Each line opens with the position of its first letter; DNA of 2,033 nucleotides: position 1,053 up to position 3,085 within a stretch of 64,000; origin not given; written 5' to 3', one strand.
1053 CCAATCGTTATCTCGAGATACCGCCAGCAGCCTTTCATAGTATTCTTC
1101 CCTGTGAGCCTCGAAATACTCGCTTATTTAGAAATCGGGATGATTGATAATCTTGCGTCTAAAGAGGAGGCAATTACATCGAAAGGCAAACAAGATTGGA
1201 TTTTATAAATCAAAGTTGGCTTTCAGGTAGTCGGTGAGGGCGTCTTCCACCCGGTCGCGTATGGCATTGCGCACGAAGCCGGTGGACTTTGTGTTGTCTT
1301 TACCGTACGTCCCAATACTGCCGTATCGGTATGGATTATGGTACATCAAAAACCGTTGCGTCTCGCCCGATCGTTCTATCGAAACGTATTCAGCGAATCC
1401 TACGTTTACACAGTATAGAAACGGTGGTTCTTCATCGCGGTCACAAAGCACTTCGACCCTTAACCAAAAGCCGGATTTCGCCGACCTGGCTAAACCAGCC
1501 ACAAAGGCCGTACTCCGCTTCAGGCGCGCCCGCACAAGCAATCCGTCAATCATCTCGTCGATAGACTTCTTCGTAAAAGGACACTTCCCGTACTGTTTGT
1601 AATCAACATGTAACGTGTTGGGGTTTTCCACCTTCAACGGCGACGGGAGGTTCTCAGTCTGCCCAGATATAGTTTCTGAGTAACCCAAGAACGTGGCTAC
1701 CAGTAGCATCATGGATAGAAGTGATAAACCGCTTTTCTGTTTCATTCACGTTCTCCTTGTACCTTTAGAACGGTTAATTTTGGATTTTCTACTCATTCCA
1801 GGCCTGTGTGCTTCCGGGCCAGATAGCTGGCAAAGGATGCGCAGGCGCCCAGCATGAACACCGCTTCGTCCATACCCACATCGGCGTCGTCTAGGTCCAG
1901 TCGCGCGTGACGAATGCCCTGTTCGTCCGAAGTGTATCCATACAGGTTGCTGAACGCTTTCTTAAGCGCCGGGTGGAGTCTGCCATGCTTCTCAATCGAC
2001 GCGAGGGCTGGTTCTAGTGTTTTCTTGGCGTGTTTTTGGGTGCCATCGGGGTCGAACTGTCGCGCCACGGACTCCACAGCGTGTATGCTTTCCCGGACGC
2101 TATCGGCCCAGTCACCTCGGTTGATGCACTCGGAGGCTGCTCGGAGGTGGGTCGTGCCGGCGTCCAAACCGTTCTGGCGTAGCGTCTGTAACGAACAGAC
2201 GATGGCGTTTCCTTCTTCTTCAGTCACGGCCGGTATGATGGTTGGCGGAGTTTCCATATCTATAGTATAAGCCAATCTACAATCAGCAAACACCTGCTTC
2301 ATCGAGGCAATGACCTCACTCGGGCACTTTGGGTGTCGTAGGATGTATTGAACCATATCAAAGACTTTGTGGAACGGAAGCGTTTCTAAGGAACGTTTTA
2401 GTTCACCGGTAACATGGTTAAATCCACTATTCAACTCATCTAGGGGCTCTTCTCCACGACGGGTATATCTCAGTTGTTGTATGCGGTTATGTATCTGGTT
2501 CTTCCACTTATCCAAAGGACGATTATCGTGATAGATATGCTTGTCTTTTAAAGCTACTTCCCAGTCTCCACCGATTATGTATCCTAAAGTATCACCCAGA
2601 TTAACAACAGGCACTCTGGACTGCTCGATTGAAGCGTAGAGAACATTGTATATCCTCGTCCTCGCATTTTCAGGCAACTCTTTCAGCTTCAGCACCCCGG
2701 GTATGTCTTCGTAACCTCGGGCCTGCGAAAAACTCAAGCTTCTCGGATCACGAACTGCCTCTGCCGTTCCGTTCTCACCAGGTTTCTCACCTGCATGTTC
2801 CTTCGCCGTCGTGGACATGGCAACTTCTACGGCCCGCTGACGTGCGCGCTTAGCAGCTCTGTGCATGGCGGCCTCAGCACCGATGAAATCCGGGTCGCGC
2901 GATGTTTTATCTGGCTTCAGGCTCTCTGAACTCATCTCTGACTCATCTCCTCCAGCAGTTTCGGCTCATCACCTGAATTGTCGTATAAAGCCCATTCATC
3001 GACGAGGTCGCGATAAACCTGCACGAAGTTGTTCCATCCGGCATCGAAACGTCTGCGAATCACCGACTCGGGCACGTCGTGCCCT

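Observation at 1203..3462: Translationally coupled minimal zeta-toxin-like kinase and 380-aa partner (plus a secreted 180-aa protein) in a low-GC islet: uncharacterised toxin/abortive-infection-like module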

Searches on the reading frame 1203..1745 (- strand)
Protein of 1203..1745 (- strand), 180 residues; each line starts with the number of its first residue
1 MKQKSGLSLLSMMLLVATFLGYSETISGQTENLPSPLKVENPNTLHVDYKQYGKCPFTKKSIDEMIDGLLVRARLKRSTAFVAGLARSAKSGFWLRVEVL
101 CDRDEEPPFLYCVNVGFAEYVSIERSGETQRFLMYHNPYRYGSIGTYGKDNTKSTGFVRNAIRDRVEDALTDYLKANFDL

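Call 3: search_protein_families(library=pfam, proteins=[window:1203-1745:-], max_evalue=0.01)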
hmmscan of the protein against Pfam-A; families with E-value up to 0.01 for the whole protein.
window:1203-1745:- (180 aa): 0 families

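Call 4: search_protein_families(library=ncbifam, proteins=[window:1203-1745:-], max_evalue=0.01)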
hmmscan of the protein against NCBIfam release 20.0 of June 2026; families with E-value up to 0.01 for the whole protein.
window:1203-1745:- (180 aa): 0 families

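Call 5: search_protein_families(library=padloc, proteins=[window:1203-1745:-], max_evalue=0.01)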
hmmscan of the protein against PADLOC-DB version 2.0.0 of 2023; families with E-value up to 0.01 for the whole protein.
window:1203-1745:- (180 aa): 0 families

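Call 7: search_protein_families(library=phrogs, proteins=[window:1203-1745:-], max_evalue=0.01)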
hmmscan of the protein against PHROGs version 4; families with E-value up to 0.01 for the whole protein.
window:1203-1745:- (180 aa): 0 families

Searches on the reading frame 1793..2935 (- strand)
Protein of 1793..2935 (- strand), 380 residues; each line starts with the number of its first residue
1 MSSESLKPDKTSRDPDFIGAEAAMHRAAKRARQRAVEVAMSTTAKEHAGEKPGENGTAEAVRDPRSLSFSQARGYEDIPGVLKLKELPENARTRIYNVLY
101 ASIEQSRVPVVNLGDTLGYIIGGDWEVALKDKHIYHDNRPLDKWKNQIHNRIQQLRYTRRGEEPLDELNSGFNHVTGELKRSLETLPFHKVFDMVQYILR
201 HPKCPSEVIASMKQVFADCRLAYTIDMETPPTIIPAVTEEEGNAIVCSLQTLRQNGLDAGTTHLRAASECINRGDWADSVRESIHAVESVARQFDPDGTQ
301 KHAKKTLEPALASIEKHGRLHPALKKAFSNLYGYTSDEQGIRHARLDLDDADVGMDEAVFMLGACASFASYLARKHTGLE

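Call 3: search_protein_families(library=pfam, proteins=[window:1793-2935:-], max_evalue=0.01)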
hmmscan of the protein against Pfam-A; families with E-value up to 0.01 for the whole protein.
window:1793-2935:- (380 aa): 1 family
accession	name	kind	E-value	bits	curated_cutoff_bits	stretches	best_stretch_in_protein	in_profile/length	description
PF18863.6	AbiJ_NTD4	-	2.3e-06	28.6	34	1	68-246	2-147/152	AbiJ N-terminal domain 4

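Call 4: search_protein_families(library=ncbifam, proteins=[window:1793-2935:-], max_evalue=0.01)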
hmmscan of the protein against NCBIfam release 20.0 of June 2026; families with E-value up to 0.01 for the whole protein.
window:1793-2935:- (380 aa): 0 families

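Call 5: search_protein_families(library=padloc, proteins=[window:1793-2935:-], max_evalue=0.01)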
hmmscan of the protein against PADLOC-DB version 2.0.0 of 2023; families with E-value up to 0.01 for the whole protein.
window:1793-2935:- (380 aa): 2 families
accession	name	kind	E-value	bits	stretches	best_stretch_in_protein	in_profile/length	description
PDLC04997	PDC-S32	-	2.6e-48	163.2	1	66-376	6-281/285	-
PDLC04996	PDC-S32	-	1.1e-38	131.5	1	68-375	4-275/280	-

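Call 7: search_protein_families(library=phrogs, proteins=[window:1793-2935:-], max_evalue=0.01)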
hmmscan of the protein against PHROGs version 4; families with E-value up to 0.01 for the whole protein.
window:1793-2935:- (380 aa): 0 families

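Call 8: find_homologous_proteins(query=window:1793-2935:-)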
Query window:1793-2935:- (380 aa): 2421 proteins with E <= 0.001 among 6073 candidates; the best 120 are listed.
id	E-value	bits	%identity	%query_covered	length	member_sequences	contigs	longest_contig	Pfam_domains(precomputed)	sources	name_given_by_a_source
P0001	1.4e-239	813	100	94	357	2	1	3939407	PF18863.7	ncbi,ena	-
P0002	1.1e-185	635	77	99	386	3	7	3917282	PF18863.7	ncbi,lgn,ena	-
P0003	6.2e-182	623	80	89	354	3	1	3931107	PF18863.7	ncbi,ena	-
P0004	3.5e-178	611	73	100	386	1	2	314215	PF18863.7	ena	-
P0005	7.3e-173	593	76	94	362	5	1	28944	PF18863.7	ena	-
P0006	2.1e-127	444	60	100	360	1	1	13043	PF18863.7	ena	-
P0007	9.4e-127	442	59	100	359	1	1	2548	PF18863.7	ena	-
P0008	4.3e-124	433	58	100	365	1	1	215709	PF18863.7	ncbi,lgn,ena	-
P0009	1.4e-119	418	57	100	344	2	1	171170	PF18863.7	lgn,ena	-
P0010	4.6e-116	406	56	100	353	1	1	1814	PF18863.7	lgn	-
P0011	6.0e-116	406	53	99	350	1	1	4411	PF18863.7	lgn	-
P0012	1.9e-114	401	53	99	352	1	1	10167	PF18863.7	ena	-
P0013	7.9e-114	399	54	99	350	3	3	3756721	PF18863.7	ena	-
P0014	3.6e-113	397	53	100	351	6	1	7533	PF18863.7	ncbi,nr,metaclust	ncbi:MAG: hypothetical protein OXC08_03320 [Thiotrichales bacterium]|nr:hypothetical protein [Thiotr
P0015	3.6e-113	397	54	100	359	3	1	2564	PF18863.7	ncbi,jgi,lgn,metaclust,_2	metaclust:\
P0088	2.8e-100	354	54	84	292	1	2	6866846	PF18863.7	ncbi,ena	-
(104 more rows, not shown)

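Call 15: search_protein_families(library=pfam, proteins=[P0088, P0013], max_evalue=10)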
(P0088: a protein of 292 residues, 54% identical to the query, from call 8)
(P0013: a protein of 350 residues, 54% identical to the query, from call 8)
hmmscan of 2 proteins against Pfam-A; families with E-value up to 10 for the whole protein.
P0088 (292 aa): 1 family
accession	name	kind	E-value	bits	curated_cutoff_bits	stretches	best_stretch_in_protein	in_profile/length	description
PF18863.6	AbiJ_NTD4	-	4.8e-12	47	34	1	9-163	2-149/152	AbiJ N-terminal domain 4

P0013 (350 aa): 1 family
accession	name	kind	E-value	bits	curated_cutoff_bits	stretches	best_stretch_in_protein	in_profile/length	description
PF18863.6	AbiJ_NTD4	-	1.7e-13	51.7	34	1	68-221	2-149/152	AbiJ N-terminal domain 4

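Call 16: find_related_loci(query=A1, collection=genome_contigs, flank=5000)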
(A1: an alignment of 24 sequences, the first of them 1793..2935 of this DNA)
Query A1 (380 aa) in genome_contigs; peptide patterns used: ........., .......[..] (x = any residue, [..] = any of these).
271 stretches matched a pattern; 192 encode a relative of the query (tblastn E <= 1e-3); the best 80 are kept; 80 distinct loci.
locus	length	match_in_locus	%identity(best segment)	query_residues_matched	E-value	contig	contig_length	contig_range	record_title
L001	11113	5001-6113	79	1-376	0e+0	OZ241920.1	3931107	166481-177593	MAG: bacterium isolate c159a2c7-7ae9-43f8-b1c6-a8821b09048b genome assembly, chromosome: 1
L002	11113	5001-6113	77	1-376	0e+0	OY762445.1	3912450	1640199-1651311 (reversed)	MAG: bacterium isolate 4d88f91b-64ba-49ef-9c7d-4906d56127d1 genome assembly, chromosome: 1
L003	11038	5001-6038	53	1-378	7e-116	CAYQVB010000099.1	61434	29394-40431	MAG TPA_asm: uncultured Ectothiorhodospiraceae bacterium isolate SRP338948_co1_143 genome assembly, contig: k141_119876,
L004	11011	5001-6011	51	10-380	6e-110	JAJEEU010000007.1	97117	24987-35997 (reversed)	MAG: Vicinamibacteria bacterium isolate p16x34bins.50 k141_444873, whole genome shotgun sequence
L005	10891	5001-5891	53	53-380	5e-109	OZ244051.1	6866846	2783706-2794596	MAG: Vicinamibacterales bacterium isolate 8ba7f8d7-3fc5-437a-86da-c0f89745c60d genome assembly, chromosome: 1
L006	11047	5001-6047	53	1-380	8e-107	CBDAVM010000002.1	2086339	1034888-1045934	MAG: Vicinamibacterales bacterium isolate a7c2027e-4184-4f59-b936-189da53a1eb3 genome assembly, contig: contig_2, whole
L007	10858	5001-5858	56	63-378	3e-106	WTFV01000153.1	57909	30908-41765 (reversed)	MAG: Acidobacteria bacterium isolate CO36386bin_12 NODE_344_length_57909_cov_21.260812, whole genome shotgun sequence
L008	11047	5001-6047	52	1-380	5e-106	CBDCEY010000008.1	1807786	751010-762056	MAG: Vicinamibacterales bacterium isolate 91d79e5c-02a4-4b4d-8047-b2bdf700176b genome assembly, contig: contig_8, whole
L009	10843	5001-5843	56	67-376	3e-106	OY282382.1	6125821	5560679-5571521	MAG: uncultured Vicinamibacterales bacterium isolate e65da963-7c29-4b68-91ce-224fd25ea74c genome assembly, chromosome: 1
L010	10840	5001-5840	55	58-376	5e-106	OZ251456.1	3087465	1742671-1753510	MAG: bacterium isolate 40c3c2bc-7189-494c-ad94-02bb7458a69d genome assembly, chromosome: 1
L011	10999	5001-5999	52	13-380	9e-106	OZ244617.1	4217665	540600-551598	MAG: uncultured Candidatus Binatia bacterium isolate c6e9418e-c58b-4f86-8f57-4900b675f3d0 genome assembly, chromosome: 1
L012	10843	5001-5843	55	63-377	2e-103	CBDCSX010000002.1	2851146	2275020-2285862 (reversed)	MAG: Dehalococcoidia bacterium isolate d16e51a1-bce5-44a0-b433-43a10ca61d1e genome assembly, contig: contig_2, whole gen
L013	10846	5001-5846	55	63-376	1e-103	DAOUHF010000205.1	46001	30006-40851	MAG TPA_asm: Dehalococcoidia bacterium isolate S1_43 k129_516705, whole genome shotgun sequence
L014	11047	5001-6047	50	1-378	3e-103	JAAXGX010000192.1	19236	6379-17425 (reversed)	MAG: Vicinamibacteraceae bacterium isolate Plut_88874 unfiltered_Plut_88874_genomic_contig_753746, whole genome shotgun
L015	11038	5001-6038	49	1-376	3e-103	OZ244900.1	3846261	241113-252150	MAG: Vicinamibacterales bacterium isolate 64656924-40de-4713-84ff-d23cd40eac1d genome assembly, chromosome: 1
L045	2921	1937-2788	45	63-379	2e-82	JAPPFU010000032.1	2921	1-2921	MAG: Chloroflexota bacterium isolate RHO1_bin_38 NODE_27867_length_2921_cov_3.719819, whole genome shotgun sequence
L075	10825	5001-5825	39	63-375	3e-58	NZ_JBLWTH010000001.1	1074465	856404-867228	MAG: Kiloniella sp. isolate EA05-01 A05.004.metabat.2RE.5K@1, whole genome shotgun sequence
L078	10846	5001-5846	37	63-375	1e-56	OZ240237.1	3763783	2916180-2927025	MAG: Terriglobia bacterium isolate a4d45df8-9476-426c-84f8-ed4c4d5b1ce7 genome assembly, chromosome: 1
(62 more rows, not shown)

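Call 38: predict_structure(alignment_id=A2)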
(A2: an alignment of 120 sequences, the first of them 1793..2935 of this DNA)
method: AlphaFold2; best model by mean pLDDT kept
length: 380 residues; sequences in the alignment: 120
mean_pLDDT: 81.0   pTM: 0.71
mean pLDDT of the five models: 81.0, 79.8, 79.0, 78.9, 77.7
residues with pLDDT >= 90: 173; 70-90: 107; 50-70: 73; < 50: 27
segments of 3 or more residues with pLDDT < 50: 1-7, 55-59, 337-344
pLDDT, mean of each block of 10 residues (from residue 1): 42 71 85 82 67 49 58 54 79 97 94 84 95 96 82 68 58 92 93 96 97 95 94 91 94 95 95 90 93 75 74 90 89 58 53 82 94 78
secondary structure, 60 per line:
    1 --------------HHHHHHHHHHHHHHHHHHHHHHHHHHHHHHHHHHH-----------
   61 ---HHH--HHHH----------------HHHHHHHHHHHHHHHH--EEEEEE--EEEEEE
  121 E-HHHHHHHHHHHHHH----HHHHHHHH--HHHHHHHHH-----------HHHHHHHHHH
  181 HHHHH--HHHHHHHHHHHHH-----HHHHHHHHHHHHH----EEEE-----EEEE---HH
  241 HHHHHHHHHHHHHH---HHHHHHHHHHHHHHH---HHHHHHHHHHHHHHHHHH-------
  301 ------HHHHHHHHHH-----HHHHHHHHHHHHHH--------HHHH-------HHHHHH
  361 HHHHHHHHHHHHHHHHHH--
elements in order: H15-49 H69-72 H89-104 E107-112 E115-121 H123-136 H141-148 H151-159 H171-185 H188-200 H206-218 E223-226 E232-235 H239-254 H258-272 H276-293 H307-316 H322-335 H344-347 H355-378

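Call 43: fold_search(model_id=the predicted structure, library=pdb)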
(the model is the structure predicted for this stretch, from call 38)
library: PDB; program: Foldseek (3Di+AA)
matches with E <= 10: 66; with E <= 0.001: 0
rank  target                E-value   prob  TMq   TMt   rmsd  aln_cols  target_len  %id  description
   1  5xny                  1.5e+00  0.07  0.13  0.12  22.6       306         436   12  Crystal structure of CreD (released 2018-03-14)
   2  2hsb                  1.7e+00  0.95  0.26  0.70   3.9       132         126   14  Crystal structure of a hepn domain containing protein (af_0298) from archaeoglobus fulgidus at 1.95 A resolution (released 2006-08-15)
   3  5xnz                  1.7e+00  0.08  0.14  0.12  22.7       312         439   13  Crystal structure of CreD complex with fumarate (released 2018-03-14)
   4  2j9q_B                2.1e+00  0.13  0.14  0.17  13.5       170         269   15  A novel conformation for the TPR domain of pex5p (released 2007-04-17)
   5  1ufb_A                2.6e+00  0.85  0.25  0.68   5.6       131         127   17  Crystal structure of TT1696 from Thermus thermophilus HB8 (released 2003-11-28)
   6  7ae8_C                2.6e+00  0.54  0.23  0.51   6.2       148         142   11  Crystal structure of HEPN(R102A) toxin (released 2020-12-30)
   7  7ae8_B                2.6e+00  0.44  0.22  0.46   7.9       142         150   14  Crystal structure of HEPN(R102A) toxin (released 2020-12-30)
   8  3zjy_G                2.6e+00  0.05  0.14  0.08  17.0       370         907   10  Crystal Structure of Importin 13 - RanGTP - eIF1A complex (released 2013-04-10)
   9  7ae8_D                2.8e+00  0.47  0.23  0.48   6.3       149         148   12  Crystal structure of HEPN(R102A) toxin (released 2020-12-30)
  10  3o10_C                2.9e+00  0.63  0.25  0.60   6.0       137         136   13  Crystal structure of the HEPN domain from human sacsin (released 2011-03-30)
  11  6ejn_A                2.9e+00  0.04  0.13  0.16  18.3       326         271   13  The KLC2 TPR domain bound to the JIP3 leucine zipper domain (released 2018-09-05)
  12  6ig5_A                3.2e+00  0.04  0.17  0.16  21.3       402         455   11  Crystal structure of argininosuccinate lyase from Mycobacterium tuberculosis (released 2019-02-06)
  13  9ggi_B                3.2e+00  0.03  0.12  0.11  21.4       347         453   10  Crystal structure of argininosuccinate lyase from Arabidopsis thaliana (AtASL) (released 2024-10-23)
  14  5j1g_A                3.3e+00  0.02  0.08  0.12  23.6       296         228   10  Structure of the spectrin repeats 7 and 8 of the plakin domain of plectin (released 2016-07-20)
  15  1o3u                  3.6e+00  0.57  0.22  0.60   4.8       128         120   13  Crystal structure of an hepn domain protein (tm0613) from thermotoga maritima at 1.75 A resolution (released 2003-04-22)
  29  6m6w_H                5.2e+00  0.30  0.22  0.53   7.2       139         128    7  Crystal structure the toxin-antitoxin MntA-HpeT mutant-Y104A (released 2020-09-30)
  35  7bxo_H                5.7e+00  0.20  0.20  0.46   7.4       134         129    7  Crystal structure of the toxin-antitoxin with AMP-PNP (released 2020-09-30)
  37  3o10_A                6.0e+00  0.47  0.26  0.62   5.9       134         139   14  Crystal structure of the HEPN domain from human sacsin (released 2011-03-30)
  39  3o10_D                6.2e+00  0.41  0.25  0.62   6.2       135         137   16  Crystal structure of the HEPN domain from human sacsin (released 2011-03-30)
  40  7bxo_D                6.2e+00  0.25  0.22  0.53   7.5       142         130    9  Crystal structure of the toxin-antitoxin with AMP-PNP (released 2020-09-30)
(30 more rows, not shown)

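Call 55: search_dna_similar(query=window:1793-2935:-, collection=plasmids, mode=protein, max_rows=25)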
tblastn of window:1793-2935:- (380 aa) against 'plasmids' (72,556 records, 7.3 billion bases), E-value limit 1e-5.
Records with a match: 1; places in all: 1; records where one place covers at least 80% of the query: 1.
Best place of each record, by identity: <60% 1.
By first word of the organism name: Leptospira 1.
By predicted mobility (MOB-suite, as given by PLSDB): non-mobilizable 1.
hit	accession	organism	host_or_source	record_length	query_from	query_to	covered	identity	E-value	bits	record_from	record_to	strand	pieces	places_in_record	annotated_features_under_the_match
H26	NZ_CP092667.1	Leptospira interrogans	Homo sapiens,blood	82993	69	375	81%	24.0%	4e-18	94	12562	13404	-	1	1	AbiJ-NTD4 domain-containing protein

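Call 69: find_related_loci(query=A1, collection=viral_contigs, flank=3000)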
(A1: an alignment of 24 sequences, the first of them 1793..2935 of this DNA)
Query A1 (380 aa) in viral_contigs; peptide patterns used: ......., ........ (x = any residue, [..] = any of these).
16 stretches matched a pattern; 2 encode a relative of the query (tblastn E <= 1e-3); 2 distinct loci.
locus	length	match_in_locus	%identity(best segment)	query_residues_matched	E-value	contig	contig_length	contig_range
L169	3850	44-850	35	65-375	5e-57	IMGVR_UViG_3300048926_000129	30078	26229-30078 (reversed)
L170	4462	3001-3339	30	257-375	3e-10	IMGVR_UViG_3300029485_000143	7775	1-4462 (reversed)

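Call 75: get_annotated_region(hit=H26, flank=2500)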
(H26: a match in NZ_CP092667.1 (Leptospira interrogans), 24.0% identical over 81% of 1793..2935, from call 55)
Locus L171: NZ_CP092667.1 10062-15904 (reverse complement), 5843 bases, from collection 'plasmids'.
description: Leptospira interrogans strain FMAS_KG1 plasmid pLiSL26, complete sequence
organism: Leptospira interrogans (NCBI taxid 173)
taxonomy: Bacteria; Spirochaetota; Spirochaetia; Leptospirales; Leptospiraceae; Leptospira; Leptospira interrogans
host: -; source: Homo sapiens,blood; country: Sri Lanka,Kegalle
typing (MOB-suite, as given by PLSDB): non-mobilizable; replicon rep_cluster_216
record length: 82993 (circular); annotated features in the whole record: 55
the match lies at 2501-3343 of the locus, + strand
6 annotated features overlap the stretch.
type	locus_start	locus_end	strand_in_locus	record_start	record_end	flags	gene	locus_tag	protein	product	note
CDS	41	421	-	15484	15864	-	-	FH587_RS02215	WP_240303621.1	hypothetical protein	-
CDS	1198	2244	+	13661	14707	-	-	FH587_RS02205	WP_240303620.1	hypothetical protein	-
CDS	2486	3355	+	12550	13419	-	-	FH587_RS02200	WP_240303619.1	AbiJ-NTD4 domain-containing protein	-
CDS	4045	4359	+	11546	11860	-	-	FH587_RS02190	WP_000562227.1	nucleotidyltransferase domain-containing protein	-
CDS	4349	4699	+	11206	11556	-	-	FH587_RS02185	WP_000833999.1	HepT-like ribonuclease domain-containing protein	-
CDS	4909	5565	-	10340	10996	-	-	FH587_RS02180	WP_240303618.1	ParB N-terminal domain-containing protein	-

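Call 77: search_protein_families(library=pfam, proteins=[L171:2486-3355:+, L075:5001-5828:+, L078:5001-5849:+, L169:44-853:+], max_evalue=1)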
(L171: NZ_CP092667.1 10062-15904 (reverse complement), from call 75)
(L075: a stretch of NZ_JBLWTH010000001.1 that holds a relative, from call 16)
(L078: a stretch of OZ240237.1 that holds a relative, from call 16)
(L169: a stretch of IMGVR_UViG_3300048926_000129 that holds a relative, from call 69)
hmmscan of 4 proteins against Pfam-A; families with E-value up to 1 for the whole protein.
L171:2486-3355:+ (289 aa): 2 families
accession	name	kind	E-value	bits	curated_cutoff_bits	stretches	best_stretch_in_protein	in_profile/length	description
PF18863.6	AbiJ_NTD4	-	2.4e-29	103.2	34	1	5-170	2-151/152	AbiJ N-terminal domain 4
PF14974.11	P_C10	-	0.11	13.1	27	0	219-271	33-85/103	Protein C10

L075:5001-5828:+ (276 aa): 1 family
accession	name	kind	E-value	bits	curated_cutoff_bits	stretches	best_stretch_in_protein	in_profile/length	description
PF18863.6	AbiJ_NTD4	-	2e-11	45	34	1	6-156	2-151/152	AbiJ N-terminal domain 4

L078:5001-5849:+ (283 aa): 1 family
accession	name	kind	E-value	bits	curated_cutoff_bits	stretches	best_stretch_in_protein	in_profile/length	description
PF18863.6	AbiJ_NTD4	-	4.5e-09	37.4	34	1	6-163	2-151/152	AbiJ N-terminal domain 4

L169:44-853:+ (270 aa): 1 family
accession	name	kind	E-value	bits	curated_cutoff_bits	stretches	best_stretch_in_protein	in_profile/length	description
PF18863.6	AbiJ_NTD4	-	2.2e-10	41.6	34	1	10-150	8-151/152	AbiJ N-terminal domain 4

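Call 87: list_cluster_members(proteins=[P0001, P0339])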
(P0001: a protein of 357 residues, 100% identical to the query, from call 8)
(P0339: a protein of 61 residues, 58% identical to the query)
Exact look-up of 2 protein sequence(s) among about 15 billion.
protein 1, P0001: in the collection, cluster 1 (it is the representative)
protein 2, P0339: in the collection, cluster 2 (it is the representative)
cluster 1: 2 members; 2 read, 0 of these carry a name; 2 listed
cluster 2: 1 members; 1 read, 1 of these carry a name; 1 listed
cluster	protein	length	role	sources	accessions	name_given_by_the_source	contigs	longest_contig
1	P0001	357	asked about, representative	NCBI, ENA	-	-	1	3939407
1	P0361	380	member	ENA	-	-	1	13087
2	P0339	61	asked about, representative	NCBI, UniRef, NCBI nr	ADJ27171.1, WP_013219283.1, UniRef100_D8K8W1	hypothetical protein [Nitrosococcus watsonii] | Uncharacterized protein n=1 Tax=Nitrosococcus watsoni (strain C-113) TaxID=105559 ...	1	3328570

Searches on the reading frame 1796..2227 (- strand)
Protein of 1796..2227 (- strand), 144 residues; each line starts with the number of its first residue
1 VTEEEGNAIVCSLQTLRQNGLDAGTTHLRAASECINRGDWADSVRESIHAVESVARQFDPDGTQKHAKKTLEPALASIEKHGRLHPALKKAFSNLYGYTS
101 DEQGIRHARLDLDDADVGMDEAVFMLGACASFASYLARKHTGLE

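Call 15: search_protein_families(library=pfam, proteins=[window:1796-2227:-], max_evalue=10)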
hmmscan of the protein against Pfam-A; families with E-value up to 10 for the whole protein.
seq(144 aa): 1 family
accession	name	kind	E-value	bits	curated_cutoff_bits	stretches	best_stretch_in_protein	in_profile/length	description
PF14355.11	Abi_C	-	0.11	13.1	24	1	88-137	35-82/83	Abortive infection C-terminus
